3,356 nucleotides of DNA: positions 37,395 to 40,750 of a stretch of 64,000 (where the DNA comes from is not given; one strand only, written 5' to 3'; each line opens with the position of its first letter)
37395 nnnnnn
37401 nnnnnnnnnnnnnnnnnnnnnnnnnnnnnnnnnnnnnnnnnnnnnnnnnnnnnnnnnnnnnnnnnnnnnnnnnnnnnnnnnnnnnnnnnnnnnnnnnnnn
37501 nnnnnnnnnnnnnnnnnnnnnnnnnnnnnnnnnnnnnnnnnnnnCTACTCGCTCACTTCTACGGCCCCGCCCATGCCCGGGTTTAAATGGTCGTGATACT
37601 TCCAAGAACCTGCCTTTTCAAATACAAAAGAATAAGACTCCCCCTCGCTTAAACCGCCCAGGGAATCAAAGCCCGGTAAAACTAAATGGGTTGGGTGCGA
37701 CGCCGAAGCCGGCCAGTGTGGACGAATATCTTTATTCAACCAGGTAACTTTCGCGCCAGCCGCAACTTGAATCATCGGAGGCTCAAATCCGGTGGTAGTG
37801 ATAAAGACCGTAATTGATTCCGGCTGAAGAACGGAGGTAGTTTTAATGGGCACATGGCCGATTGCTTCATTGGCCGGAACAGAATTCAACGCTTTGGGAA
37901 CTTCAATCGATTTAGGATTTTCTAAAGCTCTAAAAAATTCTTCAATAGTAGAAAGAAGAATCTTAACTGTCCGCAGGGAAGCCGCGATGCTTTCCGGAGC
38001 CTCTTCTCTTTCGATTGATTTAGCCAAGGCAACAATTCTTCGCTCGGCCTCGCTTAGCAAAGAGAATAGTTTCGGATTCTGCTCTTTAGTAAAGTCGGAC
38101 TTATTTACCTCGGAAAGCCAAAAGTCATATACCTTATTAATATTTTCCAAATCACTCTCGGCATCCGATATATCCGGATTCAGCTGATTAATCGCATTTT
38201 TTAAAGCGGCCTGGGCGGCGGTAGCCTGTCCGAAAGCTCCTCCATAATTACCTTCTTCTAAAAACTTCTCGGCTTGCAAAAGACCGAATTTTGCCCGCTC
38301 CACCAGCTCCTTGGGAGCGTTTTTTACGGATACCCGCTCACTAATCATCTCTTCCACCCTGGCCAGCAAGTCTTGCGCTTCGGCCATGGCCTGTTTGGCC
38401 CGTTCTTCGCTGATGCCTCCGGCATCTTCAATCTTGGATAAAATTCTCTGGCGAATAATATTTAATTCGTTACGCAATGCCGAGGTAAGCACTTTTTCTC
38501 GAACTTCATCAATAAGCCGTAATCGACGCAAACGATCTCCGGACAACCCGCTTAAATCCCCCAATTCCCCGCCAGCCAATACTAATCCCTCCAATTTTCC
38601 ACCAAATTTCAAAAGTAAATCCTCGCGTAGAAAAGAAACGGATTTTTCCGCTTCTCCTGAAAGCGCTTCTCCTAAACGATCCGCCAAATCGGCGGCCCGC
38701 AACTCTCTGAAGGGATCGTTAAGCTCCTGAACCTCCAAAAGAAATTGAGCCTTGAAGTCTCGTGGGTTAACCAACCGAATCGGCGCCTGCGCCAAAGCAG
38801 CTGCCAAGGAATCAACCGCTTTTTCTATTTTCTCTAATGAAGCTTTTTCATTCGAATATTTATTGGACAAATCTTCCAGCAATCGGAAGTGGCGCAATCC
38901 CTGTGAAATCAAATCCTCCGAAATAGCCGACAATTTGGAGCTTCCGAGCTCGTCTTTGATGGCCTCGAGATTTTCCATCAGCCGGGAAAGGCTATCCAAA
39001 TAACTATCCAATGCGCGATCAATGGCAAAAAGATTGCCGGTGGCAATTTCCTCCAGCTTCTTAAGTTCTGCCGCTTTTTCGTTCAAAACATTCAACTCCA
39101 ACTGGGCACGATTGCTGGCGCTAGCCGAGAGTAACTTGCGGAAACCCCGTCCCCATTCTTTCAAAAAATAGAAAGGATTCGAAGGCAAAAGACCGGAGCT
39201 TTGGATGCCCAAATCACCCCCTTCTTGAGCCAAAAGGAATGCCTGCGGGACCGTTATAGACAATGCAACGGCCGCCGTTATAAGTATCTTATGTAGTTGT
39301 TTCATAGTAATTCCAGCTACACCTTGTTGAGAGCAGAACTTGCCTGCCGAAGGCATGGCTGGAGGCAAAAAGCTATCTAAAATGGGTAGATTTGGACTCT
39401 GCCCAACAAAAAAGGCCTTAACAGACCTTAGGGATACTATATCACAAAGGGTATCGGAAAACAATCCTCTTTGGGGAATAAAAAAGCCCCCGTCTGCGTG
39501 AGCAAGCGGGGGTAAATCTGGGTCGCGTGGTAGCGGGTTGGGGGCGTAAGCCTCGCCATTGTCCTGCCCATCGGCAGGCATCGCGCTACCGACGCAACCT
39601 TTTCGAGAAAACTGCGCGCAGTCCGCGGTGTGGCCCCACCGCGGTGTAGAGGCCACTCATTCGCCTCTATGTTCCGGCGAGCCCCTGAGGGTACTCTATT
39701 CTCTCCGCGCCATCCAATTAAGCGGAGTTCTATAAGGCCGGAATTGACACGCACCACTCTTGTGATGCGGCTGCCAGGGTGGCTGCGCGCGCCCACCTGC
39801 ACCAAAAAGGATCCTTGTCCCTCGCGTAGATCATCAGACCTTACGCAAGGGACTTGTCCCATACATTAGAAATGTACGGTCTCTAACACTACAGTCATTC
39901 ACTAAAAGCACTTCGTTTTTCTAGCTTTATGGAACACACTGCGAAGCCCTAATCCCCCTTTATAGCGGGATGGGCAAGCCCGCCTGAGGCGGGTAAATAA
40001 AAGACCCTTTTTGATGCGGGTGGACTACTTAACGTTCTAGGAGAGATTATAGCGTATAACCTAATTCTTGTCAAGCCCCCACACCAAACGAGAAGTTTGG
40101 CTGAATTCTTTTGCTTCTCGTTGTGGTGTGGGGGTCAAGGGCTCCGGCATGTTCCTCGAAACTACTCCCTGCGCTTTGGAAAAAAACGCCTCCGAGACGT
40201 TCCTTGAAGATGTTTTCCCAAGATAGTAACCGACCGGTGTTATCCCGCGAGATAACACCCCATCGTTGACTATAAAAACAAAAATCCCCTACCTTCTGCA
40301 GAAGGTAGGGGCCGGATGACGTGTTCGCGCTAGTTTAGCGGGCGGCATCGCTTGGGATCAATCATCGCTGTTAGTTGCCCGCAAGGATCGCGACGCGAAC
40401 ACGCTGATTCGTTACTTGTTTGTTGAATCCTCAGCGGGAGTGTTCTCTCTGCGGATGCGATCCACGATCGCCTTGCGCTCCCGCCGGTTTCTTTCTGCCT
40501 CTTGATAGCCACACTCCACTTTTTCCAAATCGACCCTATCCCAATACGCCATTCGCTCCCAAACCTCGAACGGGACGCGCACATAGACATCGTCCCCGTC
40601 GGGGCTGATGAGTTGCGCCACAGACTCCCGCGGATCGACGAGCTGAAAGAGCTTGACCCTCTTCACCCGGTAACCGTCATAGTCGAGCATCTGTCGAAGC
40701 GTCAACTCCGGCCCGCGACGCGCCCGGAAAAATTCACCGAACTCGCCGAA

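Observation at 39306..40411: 1.1 kb GC-rich, hairpin-dense non-coding block with no credible ORF (candidate large structured RNA or decayed mobile DNA)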

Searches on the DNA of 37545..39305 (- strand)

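Call 52: search_rna_families(sources=[L163, L164, L166, L168, L171], threshold=evalue, max_evalue=1)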
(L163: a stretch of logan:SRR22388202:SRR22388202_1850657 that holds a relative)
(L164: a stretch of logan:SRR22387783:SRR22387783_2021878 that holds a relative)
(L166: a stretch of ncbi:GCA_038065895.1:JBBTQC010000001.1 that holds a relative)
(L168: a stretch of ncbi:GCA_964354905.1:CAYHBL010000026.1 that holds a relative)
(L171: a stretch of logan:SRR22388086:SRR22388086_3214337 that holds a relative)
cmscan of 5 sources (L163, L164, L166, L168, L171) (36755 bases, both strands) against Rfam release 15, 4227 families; matches with E-value up to 1: 2.
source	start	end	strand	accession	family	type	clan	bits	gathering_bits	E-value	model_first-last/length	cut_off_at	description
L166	9840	9920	+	RF02248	Six3os1_3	Gene; lncRNA;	-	21.4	40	0.16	1-75/75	no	Six3os1 conserved region 3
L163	1655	1774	+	RF02471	Ms_IGR-5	Gene; sRNA;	-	20.6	45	0.86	1-184/184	no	Actinobacteria sRNA Ms_IGR-5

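Call 62: search_with_rna_model(model_id=R1, sources=[L163, L164, L166, L168, L171, L082], max_evalue=10, filters=off, make_alignment=true)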
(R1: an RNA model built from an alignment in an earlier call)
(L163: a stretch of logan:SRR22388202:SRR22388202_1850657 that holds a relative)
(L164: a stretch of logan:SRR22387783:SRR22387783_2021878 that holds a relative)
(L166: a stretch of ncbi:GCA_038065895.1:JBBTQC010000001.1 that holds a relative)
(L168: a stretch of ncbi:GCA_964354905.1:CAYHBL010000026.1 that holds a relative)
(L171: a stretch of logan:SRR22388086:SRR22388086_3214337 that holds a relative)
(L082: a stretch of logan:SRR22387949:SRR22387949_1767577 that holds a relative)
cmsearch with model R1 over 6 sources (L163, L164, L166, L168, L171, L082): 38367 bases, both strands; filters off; matches with E-value up to 10: 24.
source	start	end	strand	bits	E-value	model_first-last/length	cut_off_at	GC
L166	5650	5735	+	112.3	3.4e-30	1-86/86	no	0.57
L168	3229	3314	+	106.4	1.8e-28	1-86/86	no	0.63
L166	5650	5735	-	18.5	0.0081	1-86/86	no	0.57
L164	1067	1132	+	13.7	0.2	1-86/86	no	0.62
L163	4219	4283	+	13.1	0.29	1-86/86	no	0.55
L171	906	956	-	11.5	0.86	1-86/86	no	0.69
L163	1783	1868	+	10.5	1.7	1-86/86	no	0.62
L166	898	942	-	10.2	2.2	1-86/86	no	0.38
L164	691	721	+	10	2.5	1-86/86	no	0.68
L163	1526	1556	+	9.8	2.8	1-86/86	no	0.74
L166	8545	8601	+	9.5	3.4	1-86/86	no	0.53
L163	1527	1555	-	9.4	3.6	1-86/86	no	0.72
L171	777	827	+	9.4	3.7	1-86/86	no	0.69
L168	3363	3430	+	9.2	4.1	1-86/86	no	0.59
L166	12635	12655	-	9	4.8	1-86/86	no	0.67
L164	1076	1100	-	8.9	5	1-86/86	no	0.6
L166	12791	12817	+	8.7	5.8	1-86/86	no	0.63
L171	937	965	+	8.6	6.4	1-86/86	no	0.66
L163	1823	1852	-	8.5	6.6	1-86/86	no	0.7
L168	3229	3314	-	8.5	6.7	1-86/86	no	0.63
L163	2002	2055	+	8.4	7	1-86/86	no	0.52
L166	9979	10033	-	8.2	8.4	1-86/86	no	0.44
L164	3459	3501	-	8.1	8.7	1-86/86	no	0.6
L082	1484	1513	-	8.1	9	1-86/86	no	0.67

Alignment A7: 24 matches aligned to the model, 161 columns, each read 5' to 3' on its own strand. Consensus structure (alignment columns), stored with it:
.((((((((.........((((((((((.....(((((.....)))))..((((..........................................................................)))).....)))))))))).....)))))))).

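Call 88: search_with_rna_model(model_id=R1, source=L181, max_evalue=10, filters=off, show_alignments=2)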
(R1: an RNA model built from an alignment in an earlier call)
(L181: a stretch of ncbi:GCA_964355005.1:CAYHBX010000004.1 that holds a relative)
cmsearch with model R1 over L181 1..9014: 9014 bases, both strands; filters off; matches with E-value up to 10: 11.
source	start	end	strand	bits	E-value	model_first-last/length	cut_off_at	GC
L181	565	591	+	14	0.039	1-86/86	no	0.52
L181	3552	3590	-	9.8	0.64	1-86/86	no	0.64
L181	565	591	-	9.5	0.78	1-86/86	no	0.52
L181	913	952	-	7.7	2.6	1-86/86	no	0.57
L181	1218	1284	+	7.7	2.7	1-86/86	no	0.45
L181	7238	7260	+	7.3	3.6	1-86/86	no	0.7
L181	975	999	+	7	4.2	1-86/86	no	0.56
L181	975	999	-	6.8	4.8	1-86/86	no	0.56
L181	8444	8492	+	6.8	5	1-86/86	no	0.57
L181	4216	4271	-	6.7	5.1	1-86/86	no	0.57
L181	5567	5606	+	5.9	9.1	1-86/86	no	0.35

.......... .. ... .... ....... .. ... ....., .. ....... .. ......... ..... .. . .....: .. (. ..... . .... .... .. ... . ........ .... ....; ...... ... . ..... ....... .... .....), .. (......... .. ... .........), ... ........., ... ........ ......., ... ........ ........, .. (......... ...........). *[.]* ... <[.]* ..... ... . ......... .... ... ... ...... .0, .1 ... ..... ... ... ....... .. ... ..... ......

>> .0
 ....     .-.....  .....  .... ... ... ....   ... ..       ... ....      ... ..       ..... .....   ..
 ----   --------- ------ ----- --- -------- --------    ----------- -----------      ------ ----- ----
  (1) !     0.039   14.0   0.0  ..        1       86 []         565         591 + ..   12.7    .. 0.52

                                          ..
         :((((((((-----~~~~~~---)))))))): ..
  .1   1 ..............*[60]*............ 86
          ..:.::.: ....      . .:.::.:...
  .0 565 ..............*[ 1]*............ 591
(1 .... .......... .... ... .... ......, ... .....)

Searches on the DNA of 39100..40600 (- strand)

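Call 4: search_rna_families(source=window, start=39100, end=40600, threshold=evalue, max_evalue=10, show_alignments=3)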
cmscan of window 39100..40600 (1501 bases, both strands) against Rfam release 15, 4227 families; matches with E-value up to 10: 8.
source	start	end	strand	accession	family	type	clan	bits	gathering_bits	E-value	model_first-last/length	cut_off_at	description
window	40069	40139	+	RF00490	S-element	Cis-reg;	-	22.2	47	0.71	1-67/67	no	S-element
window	40223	40316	-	RF04177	BTnc201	Gene; sRNA;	-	19.8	105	1.6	1-99/99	no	Bacteroides sRNA BTnc201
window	39478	39525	-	RF02399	NsiR1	Gene; sRNA;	-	19.5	39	0.61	1-60/60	no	Nitrogen stress-induced RNA 1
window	40065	40141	+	RF03743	MIR7696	Gene; miRNA;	-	18.8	83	2.3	1-88/88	no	MIR7696 microRNA precursor family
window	39483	39579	+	RF02424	Bp2_287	Gene; sRNA;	-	18.4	70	0.19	1-174/174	no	Burkholderia sRNA Bp2_Cand287_SIPHT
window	40265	40300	-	RF01797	fstAT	Gene; antitoxin;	-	17.7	72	5.4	1-94/94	no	Fst antitoxin sRNA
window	40066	40140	-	RF01042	mir-891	Gene; miRNA;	-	17.4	90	4.1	1-79/79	no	mir-891 microRNA precursor family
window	39478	39580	-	RF02837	anti-hemB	Gene; sRNA;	-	15.8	49.5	1.2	1-81/81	no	Burkholderia RNA 7 (anti-hemB)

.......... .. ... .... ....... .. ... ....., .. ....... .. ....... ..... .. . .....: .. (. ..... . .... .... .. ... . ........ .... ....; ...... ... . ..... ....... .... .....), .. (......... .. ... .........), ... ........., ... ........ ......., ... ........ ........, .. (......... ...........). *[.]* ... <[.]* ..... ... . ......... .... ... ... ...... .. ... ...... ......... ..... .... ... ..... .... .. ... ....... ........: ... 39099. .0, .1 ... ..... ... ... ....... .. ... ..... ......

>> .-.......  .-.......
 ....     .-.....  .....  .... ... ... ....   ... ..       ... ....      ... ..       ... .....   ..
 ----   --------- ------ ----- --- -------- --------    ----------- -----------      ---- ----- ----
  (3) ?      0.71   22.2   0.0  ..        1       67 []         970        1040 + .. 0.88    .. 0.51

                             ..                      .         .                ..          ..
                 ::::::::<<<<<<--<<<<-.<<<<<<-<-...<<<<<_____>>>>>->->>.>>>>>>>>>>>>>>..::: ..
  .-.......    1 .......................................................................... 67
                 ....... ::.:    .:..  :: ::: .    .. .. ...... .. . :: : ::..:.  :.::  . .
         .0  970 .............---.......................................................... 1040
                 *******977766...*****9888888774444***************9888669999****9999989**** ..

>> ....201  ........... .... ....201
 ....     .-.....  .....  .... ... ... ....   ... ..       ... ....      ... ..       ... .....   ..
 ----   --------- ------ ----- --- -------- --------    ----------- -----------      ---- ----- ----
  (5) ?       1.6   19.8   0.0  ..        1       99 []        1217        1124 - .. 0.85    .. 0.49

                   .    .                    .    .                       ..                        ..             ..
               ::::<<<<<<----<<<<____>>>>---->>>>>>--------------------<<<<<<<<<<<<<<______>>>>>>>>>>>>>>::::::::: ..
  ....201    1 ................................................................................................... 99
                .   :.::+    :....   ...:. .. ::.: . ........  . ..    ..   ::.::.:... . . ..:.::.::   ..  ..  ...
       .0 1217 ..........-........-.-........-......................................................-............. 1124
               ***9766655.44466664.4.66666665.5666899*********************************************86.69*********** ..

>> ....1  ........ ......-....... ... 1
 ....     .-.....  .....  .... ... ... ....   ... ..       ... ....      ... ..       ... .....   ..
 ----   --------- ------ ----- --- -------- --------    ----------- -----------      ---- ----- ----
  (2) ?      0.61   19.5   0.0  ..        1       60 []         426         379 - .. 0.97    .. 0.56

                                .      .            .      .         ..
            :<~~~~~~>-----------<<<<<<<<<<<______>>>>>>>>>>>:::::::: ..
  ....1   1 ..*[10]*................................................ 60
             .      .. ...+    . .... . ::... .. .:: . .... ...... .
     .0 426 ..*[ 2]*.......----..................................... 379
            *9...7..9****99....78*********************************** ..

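Call 67: search_dna_similar(query=window:39470-40080:-, collection=phages, mode=distant, max_rows=5)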
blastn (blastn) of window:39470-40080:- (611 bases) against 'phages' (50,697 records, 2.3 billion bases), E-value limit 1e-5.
No match.

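Call 68: search_dna_similar(query=window:39470-40080:-, collection=plasmids, mode=distant, max_rows=5)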
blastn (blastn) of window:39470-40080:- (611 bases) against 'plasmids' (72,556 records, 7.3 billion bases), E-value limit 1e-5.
No match.

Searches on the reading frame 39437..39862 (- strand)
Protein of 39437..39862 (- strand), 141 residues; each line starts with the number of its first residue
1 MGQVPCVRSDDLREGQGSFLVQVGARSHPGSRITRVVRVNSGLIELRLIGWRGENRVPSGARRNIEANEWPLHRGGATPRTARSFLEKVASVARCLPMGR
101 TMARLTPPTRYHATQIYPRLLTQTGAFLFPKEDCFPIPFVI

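Call 12: search_protein_families(library=pfam, proteins=[window:39437-39862:-], max_evalue=0.01)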
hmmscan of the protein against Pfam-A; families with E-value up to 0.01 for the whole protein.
window:39437-39862:- (141 aa): 0 families
